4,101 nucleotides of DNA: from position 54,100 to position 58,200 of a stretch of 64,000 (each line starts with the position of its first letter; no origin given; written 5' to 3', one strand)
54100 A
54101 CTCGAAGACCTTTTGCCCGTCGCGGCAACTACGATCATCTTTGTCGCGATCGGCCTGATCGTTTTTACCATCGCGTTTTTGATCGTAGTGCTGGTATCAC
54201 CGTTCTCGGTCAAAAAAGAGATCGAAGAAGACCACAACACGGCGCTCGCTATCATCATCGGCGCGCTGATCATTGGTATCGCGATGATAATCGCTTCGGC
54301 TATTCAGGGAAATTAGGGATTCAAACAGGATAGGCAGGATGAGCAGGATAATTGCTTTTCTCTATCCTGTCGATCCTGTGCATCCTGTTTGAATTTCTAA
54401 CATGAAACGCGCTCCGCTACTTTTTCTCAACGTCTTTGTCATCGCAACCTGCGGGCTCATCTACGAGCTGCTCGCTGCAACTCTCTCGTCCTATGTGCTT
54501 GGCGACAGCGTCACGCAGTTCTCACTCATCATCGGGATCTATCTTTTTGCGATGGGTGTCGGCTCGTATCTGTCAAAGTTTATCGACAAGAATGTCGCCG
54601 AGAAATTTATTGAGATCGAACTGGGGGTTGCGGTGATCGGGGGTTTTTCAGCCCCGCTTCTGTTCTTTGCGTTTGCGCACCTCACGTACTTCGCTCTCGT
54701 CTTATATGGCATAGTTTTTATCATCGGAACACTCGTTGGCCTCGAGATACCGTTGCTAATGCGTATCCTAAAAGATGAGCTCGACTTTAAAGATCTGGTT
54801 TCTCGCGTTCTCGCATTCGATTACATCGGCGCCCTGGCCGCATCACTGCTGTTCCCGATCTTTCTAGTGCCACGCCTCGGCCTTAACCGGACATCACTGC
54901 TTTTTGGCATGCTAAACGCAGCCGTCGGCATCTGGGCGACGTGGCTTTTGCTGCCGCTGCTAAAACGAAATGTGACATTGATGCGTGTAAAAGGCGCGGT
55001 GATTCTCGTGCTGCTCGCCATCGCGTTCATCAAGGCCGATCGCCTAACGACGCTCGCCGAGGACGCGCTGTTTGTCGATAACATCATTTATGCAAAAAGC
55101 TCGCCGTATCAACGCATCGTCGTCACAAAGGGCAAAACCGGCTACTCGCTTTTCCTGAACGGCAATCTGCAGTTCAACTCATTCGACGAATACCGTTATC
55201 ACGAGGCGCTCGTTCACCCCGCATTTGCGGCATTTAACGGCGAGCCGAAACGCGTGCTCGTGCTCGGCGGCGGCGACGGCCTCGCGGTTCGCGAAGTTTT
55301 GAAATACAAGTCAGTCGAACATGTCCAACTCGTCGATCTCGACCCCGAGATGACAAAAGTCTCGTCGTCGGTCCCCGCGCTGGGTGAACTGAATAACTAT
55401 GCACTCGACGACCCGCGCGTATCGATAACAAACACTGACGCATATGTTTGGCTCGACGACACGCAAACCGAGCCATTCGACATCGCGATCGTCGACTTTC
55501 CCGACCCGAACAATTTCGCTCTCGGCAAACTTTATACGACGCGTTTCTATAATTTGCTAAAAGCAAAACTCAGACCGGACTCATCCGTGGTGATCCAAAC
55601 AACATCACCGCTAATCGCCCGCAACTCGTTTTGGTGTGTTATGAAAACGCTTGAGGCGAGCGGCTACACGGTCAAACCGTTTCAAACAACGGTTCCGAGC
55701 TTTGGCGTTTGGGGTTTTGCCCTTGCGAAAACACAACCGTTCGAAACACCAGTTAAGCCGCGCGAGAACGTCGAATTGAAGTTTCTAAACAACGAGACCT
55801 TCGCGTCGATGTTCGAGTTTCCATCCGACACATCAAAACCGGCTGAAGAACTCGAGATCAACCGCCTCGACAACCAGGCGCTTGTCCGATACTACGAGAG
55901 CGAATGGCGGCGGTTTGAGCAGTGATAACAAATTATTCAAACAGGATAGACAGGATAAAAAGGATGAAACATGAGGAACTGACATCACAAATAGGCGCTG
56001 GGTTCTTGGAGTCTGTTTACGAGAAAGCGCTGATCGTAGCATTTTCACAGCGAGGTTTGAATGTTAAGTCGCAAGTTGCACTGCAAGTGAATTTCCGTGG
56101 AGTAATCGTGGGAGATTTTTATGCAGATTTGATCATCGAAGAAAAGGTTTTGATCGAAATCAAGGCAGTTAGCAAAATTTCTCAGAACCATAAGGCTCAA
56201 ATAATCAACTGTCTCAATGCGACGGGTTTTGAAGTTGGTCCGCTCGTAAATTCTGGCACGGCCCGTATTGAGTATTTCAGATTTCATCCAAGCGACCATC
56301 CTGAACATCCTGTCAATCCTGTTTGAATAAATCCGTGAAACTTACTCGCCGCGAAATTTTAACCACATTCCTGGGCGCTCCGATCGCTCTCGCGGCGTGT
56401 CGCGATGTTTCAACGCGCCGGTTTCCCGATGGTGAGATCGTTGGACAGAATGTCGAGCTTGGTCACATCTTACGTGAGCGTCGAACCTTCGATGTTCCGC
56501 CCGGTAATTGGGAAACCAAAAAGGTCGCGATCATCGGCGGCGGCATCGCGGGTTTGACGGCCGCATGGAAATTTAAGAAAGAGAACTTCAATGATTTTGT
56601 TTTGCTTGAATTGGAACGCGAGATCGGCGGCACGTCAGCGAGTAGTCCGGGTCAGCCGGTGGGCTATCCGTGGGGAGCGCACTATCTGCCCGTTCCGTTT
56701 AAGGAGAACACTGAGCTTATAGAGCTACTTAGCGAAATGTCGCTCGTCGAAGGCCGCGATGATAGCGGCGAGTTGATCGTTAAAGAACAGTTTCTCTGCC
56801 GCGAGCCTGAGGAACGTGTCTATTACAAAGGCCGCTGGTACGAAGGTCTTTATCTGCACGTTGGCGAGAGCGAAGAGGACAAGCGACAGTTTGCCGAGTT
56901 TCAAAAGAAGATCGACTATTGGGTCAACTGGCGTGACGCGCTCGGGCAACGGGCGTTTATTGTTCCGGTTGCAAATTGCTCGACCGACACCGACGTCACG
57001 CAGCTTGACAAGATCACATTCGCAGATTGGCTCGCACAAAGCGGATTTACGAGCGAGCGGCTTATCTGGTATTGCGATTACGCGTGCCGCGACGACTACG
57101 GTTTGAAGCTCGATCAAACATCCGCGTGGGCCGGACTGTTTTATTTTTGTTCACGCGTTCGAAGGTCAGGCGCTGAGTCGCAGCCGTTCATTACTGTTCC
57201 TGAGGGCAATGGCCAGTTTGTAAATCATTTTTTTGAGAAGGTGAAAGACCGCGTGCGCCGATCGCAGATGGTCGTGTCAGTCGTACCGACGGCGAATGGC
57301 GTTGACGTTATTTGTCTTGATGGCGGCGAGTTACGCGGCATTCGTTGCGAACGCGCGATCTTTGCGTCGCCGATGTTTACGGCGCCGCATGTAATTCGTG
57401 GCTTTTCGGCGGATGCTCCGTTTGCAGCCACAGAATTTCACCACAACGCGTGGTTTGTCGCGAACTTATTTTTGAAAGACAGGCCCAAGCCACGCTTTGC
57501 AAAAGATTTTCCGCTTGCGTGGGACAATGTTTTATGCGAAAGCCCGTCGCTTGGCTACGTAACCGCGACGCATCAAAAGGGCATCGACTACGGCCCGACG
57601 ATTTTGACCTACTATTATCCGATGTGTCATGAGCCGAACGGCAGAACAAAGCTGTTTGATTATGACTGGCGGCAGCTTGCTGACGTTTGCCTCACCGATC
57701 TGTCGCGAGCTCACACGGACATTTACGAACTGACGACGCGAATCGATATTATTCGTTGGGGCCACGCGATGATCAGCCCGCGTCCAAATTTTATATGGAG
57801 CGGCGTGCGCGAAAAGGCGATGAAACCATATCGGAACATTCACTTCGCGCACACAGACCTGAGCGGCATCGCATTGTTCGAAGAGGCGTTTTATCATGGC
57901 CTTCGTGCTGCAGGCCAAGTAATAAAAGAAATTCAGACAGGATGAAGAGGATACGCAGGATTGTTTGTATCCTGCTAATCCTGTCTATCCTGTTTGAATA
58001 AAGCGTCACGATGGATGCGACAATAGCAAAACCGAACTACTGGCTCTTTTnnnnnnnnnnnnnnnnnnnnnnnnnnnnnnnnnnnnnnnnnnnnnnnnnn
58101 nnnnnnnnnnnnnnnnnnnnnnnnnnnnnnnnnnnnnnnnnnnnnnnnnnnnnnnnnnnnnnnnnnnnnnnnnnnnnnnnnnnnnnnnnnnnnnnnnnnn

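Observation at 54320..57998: Family of palindromes built from CAGGAT hexamers at 9-bp spacing: one copy carries a GxxExxY gene, three are ORF-less, all sit between co-oriented genes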

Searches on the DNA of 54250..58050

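Call 34: search_rna_families(source=window, start=54250, end=58050, threshold=evalue, max_evalue=5)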
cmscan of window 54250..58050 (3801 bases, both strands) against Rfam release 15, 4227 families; matches with E-value up to 5: 9.
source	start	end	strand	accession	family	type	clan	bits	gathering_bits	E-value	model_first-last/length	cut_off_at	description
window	54319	54395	+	RF04083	MIR528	Gene; miRNA;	-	25.4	62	0.047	1-89/89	no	MIR528 microRNA precursor family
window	56576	56614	-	RF01102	PK1-TEV_CVMV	Cis-reg; leader;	-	24.7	40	0.66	1-37/37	no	5'-leader pseudoknot of TEV/CVMV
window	57931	58001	+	RF04255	MIR8001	Gene; miRNA;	-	23.5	90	0.33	1-67/67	no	MIR8001 microRNA precursor family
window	57931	57997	-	RF04255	MIR8001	Gene; miRNA;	-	20.7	90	1.7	1-67/67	no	MIR8001 microRNA precursor family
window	57930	58000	-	RF00244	mir-26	Gene; miRNA;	-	19.8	57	0.39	1-81/81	no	mir-26 microRNA precursor family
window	55513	55569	-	RF03995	mir-7957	Gene; miRNA;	-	19.4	76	4.3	1-59/59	no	mir-7957 microRNA precursor family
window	54311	54403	+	RF04164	MIR1507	Gene; miRNA;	-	17.5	73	2.8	1-107/107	no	MIR1507 microRNA precursor family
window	57622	57698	-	RF00700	mir-375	Gene; miRNA;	-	17.1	46.7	3.1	1-67/67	no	mir-375 microRNA precursor family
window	54313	54400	+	RF00244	mir-26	Gene; miRNA;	-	16.9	57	3.1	1-81/81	no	mir-26 microRNA precursor family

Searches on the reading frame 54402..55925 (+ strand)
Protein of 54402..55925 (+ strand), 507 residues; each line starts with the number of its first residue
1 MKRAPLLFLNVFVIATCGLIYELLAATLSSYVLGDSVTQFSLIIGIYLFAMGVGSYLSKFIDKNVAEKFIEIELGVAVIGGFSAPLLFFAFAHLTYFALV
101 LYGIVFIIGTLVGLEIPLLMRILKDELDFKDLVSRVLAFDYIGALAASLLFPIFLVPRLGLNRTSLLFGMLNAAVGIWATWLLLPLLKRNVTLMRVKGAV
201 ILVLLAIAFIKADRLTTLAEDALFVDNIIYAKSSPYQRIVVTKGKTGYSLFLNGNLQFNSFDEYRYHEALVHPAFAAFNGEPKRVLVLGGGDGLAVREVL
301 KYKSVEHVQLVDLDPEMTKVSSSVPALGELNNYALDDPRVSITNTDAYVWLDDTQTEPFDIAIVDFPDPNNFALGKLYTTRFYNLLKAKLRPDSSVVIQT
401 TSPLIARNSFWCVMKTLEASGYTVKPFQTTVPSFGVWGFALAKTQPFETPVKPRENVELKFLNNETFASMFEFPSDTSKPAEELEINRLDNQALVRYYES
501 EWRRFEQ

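Call 11: search_protein_families(library=pfam, proteins=[window:54402-55925:+])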
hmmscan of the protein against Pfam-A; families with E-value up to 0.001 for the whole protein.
window:54402-55925:+ (507 aa): 1 family
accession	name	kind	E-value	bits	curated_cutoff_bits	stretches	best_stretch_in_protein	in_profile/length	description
PF01564.23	Spermine_synth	-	2.6e-35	122.1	22.9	1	264-445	2-179/186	Spermine/spermidine synthase domain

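Call 12: search_protein_families(library=ncbifam, proteins=[window:54402-55925:+])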
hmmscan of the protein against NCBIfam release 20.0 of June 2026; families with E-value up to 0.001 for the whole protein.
window:54402-55925:+ (507 aa): 6 families
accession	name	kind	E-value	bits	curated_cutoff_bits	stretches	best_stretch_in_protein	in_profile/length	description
NF002956.0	PRK03612.1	equivalog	2.1e-197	656.7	472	1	5-504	20-520/522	polyamine aminopropyltransferase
NF002435.0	PRK01581.1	equivalog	1.1e-60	205.7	537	1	227-444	98-313/374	polyamine aminopropyltransferase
NF002010.0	PRK00811.1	equivalog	2.1e-48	165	260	1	223-474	20-277/287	polyamine aminopropyltransferase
TIGR00417.1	speE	equivalog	1.5e-41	142.4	249.55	1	223-474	14-269/271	spermidine synthase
NF037959.1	MFS_SpdSyn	subfamily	1.4e-09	37.3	40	1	83-419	80-404/480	fused MFS/spermidine synthase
NF003380.0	PRK04457.1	equivalog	0.00027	20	304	1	274-399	62-179/265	polyamine aminopropyltransferase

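Call 28: find_related_loci(query=window:54402-55925:+, collection=metagenome_contigs, flank=4000)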
Query window:54402-55925:+ (507 aa) in metagenome_contigs; peptide patterns used: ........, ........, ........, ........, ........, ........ (x = any residue, [..] = any of these).
426 stretches matched a pattern; 274 encode a relative of the query (tblastn E <= 1e-3); the best 80 are kept; 80 distinct loci.
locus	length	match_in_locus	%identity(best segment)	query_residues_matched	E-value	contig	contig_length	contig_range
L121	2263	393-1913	90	1-507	0e+0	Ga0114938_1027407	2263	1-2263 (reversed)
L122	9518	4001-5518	86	1-507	0e+0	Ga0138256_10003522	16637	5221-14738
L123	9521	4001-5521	86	1-507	0e+0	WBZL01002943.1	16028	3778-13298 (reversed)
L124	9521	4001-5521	86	1-507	0e+0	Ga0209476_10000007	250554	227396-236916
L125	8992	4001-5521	86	1-507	0e+0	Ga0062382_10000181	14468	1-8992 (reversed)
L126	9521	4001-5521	86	1-507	0e+0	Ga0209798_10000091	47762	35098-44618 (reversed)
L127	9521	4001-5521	83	1-507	0e+0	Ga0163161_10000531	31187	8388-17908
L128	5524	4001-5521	84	1-507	0e+0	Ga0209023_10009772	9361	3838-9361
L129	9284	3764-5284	84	1-507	0e+0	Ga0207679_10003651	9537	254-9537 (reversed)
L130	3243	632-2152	83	1-507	0e+0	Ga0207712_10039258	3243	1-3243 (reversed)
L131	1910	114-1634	83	1-507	0e+0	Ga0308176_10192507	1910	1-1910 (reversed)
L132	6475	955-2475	83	1-507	0e+0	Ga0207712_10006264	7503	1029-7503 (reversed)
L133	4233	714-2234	84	1-507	0e+0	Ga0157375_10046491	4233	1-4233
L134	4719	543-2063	83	1-507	0e+0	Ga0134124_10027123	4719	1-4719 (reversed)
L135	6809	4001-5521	84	1-507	0e+0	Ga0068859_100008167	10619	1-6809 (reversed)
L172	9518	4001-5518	80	1-506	0e+0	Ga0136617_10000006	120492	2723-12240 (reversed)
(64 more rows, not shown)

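Call 87: search_protein_families(library=ncbifam, proteins=[L130:2193-2552:+, L172:5556-5792:+, L172:5774-6238:+], max_evalue=0.001)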
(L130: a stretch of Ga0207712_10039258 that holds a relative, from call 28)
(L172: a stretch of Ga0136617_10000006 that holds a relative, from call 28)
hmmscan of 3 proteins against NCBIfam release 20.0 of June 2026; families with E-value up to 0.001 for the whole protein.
L130:2193-2552:+ (119 aa): 1 family
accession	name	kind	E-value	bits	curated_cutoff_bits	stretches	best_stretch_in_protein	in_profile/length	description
TIGR02436.1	TIGR02436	subfamily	1.4e-18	67.1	24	1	8-114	2-108/109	four helix bundle protein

L172:5556-5792:+ (78 aa): 0 families

L172:5774-6238:+ (154 aa): 0 families
